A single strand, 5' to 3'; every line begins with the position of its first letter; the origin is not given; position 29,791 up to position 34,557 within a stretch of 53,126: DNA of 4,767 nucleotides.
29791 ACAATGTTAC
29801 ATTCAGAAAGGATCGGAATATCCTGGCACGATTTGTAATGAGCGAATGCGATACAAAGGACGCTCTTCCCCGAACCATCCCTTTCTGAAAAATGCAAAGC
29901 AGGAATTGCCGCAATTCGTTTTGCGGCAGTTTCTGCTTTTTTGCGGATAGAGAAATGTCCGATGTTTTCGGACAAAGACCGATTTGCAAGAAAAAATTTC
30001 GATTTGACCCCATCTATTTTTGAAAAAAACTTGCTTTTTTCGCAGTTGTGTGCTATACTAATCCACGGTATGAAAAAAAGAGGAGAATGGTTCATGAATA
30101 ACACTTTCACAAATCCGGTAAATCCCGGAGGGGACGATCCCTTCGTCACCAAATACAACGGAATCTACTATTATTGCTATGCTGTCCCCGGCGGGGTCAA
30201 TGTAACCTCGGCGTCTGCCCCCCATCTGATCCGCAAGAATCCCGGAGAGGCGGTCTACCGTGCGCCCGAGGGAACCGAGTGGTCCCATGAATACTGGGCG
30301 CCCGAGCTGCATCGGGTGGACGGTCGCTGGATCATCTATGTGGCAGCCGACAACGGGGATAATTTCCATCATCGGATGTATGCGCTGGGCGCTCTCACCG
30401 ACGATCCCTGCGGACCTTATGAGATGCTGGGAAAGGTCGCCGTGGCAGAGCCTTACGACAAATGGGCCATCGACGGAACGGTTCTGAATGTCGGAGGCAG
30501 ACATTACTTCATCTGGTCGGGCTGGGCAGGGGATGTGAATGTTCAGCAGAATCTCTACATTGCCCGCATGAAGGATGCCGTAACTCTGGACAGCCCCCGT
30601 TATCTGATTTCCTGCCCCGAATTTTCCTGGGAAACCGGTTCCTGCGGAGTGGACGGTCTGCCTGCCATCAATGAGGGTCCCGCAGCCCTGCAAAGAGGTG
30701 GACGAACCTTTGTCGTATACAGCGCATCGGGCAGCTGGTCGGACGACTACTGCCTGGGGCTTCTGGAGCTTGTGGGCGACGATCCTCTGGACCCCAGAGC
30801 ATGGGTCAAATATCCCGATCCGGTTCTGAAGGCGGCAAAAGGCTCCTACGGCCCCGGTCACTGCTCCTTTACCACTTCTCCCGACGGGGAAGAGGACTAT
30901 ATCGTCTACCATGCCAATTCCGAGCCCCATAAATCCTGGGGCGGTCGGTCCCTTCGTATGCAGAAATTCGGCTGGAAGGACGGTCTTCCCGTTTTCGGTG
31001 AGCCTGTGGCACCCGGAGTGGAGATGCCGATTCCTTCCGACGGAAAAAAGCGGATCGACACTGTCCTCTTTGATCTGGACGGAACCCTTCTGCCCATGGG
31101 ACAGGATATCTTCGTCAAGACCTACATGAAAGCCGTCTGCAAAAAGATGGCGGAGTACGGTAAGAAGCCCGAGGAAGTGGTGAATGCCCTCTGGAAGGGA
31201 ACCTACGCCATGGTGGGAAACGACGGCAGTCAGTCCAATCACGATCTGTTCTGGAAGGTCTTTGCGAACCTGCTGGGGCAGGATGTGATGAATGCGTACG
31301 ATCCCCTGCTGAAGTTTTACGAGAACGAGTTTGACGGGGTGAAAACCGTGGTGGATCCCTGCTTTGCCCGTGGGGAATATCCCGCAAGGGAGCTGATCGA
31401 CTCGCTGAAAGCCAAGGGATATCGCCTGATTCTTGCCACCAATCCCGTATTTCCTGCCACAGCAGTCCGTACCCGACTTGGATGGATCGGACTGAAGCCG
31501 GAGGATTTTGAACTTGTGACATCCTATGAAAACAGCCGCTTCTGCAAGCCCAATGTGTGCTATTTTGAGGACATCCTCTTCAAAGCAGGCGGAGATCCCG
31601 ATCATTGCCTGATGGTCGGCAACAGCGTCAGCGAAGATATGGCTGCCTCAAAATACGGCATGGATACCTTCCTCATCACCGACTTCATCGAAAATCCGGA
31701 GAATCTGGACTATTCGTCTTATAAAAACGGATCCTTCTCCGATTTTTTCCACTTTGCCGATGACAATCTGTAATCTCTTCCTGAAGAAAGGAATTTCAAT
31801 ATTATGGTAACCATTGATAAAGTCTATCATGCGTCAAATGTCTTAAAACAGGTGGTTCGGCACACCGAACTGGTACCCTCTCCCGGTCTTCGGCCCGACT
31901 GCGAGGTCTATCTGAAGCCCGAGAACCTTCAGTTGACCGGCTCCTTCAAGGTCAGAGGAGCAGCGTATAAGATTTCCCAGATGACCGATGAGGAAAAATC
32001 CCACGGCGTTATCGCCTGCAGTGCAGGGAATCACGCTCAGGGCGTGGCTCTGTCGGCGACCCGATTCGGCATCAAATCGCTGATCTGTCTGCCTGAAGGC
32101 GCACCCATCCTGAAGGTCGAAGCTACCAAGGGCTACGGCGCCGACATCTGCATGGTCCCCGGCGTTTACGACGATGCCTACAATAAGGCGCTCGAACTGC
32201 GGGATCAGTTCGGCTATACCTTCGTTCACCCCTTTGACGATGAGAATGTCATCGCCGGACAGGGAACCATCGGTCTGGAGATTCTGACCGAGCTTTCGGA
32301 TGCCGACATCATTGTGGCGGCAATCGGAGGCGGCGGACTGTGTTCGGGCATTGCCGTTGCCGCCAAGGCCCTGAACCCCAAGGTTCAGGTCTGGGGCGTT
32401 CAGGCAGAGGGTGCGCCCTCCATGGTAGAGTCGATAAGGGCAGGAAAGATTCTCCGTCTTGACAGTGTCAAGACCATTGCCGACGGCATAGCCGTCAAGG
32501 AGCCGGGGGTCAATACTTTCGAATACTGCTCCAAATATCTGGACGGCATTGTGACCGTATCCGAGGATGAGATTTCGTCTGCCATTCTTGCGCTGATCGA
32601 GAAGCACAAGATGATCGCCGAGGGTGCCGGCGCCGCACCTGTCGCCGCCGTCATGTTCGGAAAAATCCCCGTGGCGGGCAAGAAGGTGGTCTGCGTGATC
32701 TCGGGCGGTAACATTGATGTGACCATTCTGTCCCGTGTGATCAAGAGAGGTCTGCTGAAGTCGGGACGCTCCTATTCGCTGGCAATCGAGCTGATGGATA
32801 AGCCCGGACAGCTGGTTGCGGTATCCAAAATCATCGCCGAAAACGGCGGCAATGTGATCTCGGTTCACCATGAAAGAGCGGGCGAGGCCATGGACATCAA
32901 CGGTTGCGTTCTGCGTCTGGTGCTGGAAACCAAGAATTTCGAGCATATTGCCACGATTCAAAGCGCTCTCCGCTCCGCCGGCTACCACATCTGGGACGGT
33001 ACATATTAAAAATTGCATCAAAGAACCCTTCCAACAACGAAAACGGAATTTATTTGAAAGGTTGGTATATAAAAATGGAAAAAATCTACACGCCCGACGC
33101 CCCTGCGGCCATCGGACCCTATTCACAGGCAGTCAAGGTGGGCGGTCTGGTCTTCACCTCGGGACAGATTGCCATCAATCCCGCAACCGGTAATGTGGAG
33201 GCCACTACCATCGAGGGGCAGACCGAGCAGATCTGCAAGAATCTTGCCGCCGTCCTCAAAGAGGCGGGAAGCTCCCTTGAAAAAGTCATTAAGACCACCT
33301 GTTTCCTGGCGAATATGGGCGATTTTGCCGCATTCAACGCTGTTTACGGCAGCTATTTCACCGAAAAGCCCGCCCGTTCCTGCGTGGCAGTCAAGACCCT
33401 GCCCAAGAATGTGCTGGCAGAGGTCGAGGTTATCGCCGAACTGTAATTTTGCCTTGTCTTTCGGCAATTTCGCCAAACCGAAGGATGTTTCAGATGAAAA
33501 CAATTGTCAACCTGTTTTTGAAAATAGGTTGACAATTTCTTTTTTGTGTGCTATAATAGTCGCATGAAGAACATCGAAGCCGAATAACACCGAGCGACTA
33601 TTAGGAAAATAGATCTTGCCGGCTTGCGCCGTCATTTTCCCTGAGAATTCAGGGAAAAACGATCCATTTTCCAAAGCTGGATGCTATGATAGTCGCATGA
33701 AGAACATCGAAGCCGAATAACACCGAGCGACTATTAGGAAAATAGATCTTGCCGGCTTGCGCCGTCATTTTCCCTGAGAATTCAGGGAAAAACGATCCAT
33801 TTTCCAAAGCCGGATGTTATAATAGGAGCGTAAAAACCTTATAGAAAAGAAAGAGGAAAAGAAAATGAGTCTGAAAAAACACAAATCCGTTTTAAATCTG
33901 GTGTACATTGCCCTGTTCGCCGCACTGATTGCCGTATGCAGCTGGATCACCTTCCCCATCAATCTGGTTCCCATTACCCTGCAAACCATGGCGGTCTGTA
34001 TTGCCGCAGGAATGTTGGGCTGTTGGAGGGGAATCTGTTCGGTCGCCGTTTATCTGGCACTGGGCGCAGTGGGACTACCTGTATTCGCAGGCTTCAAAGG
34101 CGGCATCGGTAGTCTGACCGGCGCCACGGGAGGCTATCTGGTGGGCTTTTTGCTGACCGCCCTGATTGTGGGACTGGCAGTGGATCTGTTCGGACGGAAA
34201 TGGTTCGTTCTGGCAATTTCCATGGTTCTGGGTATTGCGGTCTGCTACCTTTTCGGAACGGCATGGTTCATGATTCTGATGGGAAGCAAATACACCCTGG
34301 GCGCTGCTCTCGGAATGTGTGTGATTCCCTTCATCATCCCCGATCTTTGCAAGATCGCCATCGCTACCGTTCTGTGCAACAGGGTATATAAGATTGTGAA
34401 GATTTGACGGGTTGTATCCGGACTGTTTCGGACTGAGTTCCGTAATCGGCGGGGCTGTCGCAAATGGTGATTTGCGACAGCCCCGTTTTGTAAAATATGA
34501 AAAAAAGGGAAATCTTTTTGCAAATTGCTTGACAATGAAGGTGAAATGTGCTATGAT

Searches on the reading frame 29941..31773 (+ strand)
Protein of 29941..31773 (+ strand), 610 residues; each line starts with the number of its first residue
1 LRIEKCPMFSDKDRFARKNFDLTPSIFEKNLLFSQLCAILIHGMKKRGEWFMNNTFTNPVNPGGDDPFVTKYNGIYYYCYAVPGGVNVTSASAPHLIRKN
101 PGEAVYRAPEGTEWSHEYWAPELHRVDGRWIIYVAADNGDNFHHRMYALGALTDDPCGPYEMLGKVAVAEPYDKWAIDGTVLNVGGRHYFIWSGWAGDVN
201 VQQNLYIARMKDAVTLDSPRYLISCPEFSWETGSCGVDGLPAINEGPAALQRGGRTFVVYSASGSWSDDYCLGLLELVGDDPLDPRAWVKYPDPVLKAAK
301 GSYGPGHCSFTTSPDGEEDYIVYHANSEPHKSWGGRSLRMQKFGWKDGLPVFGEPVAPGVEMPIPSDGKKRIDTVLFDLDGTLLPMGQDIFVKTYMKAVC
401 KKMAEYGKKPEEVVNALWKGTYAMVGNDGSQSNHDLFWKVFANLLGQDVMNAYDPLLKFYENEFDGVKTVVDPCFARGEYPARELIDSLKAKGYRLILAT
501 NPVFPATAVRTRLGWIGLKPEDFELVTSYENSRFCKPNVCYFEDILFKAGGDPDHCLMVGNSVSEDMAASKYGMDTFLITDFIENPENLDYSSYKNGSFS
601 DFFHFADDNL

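Call 25: search_protein_families(library=pfam, proteins=[window:29941-31773:+], max_evalue=0.00001)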
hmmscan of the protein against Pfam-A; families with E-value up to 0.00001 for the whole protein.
window:29941-31773:+ (610 aa): 3 families
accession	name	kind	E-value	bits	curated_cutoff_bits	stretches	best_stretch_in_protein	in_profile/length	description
PF04616.20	Glyco_hydro_43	-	6e-44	151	32.2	1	56-350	1-288/288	Glycosyl hydrolases family 43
PF00702.32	Hydrolase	-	4.8e-14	53.6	26.4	1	372-570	1-187/191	haloacid dehalogenase-like hydrolase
PF13419.12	HAD_2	-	1.8e-07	31.9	23.8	1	375-578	1-177/178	Haloacid dehalogenase-like hydrolase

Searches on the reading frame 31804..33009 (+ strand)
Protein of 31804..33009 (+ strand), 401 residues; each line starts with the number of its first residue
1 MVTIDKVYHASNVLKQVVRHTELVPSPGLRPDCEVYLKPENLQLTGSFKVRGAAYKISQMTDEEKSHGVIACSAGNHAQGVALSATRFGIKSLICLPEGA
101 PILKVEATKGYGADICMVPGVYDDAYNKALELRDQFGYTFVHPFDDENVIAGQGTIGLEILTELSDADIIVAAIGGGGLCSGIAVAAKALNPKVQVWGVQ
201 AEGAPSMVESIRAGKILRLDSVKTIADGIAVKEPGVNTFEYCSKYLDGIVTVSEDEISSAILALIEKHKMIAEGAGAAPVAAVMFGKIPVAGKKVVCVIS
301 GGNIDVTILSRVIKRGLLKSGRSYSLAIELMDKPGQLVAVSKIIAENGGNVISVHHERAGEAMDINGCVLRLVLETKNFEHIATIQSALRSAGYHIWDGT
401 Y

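Call 26: search_protein_families(library=pfam, proteins=[window:31804-33009:+], max_evalue=0.00001)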
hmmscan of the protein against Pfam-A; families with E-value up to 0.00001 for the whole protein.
window:31804-33009:+ (401 aa): 2 families
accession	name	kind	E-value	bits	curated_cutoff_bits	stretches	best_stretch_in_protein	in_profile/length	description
PF00291.31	PALP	-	1.7e-82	277.5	35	1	16-301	3-295/295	Pyridoxal-phosphate dependent enzyme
PF01842.31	ACT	-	3.9e-07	30.2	27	1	325-384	2-59/66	ACT domain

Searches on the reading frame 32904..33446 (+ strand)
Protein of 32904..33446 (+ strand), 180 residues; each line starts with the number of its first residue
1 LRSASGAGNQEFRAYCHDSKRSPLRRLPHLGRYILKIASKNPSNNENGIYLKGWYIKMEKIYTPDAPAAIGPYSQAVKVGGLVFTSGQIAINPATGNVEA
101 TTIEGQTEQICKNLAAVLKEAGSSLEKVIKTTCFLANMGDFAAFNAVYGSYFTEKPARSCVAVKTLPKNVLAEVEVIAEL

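Call 26: search_protein_families(library=pfam, proteins=[window:32904-33446:+], max_evalue=0.00001)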
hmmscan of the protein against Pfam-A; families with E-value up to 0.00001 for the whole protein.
window:32904-33446:+ (180 aa): 1 family
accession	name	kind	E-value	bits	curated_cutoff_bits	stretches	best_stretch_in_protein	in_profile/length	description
PF01042.26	Ribonuc_L-PSP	-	1e-40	138.9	27.3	1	65-179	3-120/121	Endoribonuclease L-PSP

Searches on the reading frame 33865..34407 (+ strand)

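Call 26: search_protein_families(library=pfam, proteins=[window:33865-34407:+], max_evalue=0.00001)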
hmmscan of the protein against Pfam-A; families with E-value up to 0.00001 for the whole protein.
window:33865-34407:+ (180 aa): 1 family
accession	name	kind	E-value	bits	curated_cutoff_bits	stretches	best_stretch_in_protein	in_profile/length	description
PF02632.19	BioY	-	8.5e-42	142.9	25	1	34-175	3-139/140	BioY family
